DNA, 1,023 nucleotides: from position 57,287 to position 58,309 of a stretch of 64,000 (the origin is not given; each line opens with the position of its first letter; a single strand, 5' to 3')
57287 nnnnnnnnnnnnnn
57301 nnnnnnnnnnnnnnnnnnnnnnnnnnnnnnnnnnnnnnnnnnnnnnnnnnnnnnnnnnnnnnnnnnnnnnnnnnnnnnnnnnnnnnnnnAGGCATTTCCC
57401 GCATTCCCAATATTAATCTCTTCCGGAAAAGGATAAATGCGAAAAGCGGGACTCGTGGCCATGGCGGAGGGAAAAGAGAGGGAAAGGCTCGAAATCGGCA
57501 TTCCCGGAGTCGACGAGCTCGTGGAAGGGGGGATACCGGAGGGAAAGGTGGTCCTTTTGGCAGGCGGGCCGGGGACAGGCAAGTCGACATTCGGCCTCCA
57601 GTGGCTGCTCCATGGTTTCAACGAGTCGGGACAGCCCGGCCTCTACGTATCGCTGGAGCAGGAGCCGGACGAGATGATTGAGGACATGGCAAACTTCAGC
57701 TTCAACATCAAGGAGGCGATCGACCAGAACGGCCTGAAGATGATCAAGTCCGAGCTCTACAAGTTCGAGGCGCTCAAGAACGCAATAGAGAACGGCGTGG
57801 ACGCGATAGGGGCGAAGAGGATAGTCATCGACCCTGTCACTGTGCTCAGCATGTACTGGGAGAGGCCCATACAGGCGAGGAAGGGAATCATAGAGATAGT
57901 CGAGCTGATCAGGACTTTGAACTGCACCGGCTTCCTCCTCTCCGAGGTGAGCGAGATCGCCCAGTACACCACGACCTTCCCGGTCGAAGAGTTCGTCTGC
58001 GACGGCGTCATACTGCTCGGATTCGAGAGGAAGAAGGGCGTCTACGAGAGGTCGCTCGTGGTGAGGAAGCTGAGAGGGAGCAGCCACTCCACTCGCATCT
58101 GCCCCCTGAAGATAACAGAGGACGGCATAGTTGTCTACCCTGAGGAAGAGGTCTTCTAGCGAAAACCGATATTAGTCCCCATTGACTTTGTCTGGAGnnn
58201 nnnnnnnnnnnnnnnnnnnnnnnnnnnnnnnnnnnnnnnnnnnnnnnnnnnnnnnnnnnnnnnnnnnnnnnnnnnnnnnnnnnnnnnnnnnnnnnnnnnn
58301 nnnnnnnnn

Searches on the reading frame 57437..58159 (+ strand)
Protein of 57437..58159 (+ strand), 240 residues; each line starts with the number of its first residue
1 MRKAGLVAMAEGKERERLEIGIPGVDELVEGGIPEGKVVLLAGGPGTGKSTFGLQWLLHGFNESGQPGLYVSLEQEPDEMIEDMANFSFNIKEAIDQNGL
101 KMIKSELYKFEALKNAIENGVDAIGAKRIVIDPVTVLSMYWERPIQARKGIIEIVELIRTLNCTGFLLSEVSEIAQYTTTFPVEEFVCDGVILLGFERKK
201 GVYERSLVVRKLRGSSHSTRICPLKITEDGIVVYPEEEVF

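Call 78: search_protein_families(library=pfam, proteins=[window:57437-58159:+], max_evalue=0.01)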
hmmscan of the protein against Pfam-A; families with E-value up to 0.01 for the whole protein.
window:57437-58159:+ (240 aa): 4 families
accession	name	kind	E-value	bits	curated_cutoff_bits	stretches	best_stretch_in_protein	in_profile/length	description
PF06745.19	ATPase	-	3e-58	197.4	26.6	1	19-237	2-230/231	KaiC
PF13481.12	AAA_25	-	3.3e-08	33.8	27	1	21-91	18-98/195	AAA domain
PF03796.21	DnaB_C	-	5.9e-05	23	27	1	21-132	5-107/255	DnaB-like helicase C terminal domain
PF07088.17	GvpD_P-loop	-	0.00053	20.4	24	1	36-98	10-66/189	GvpD gas vesicle protein, P-loop domain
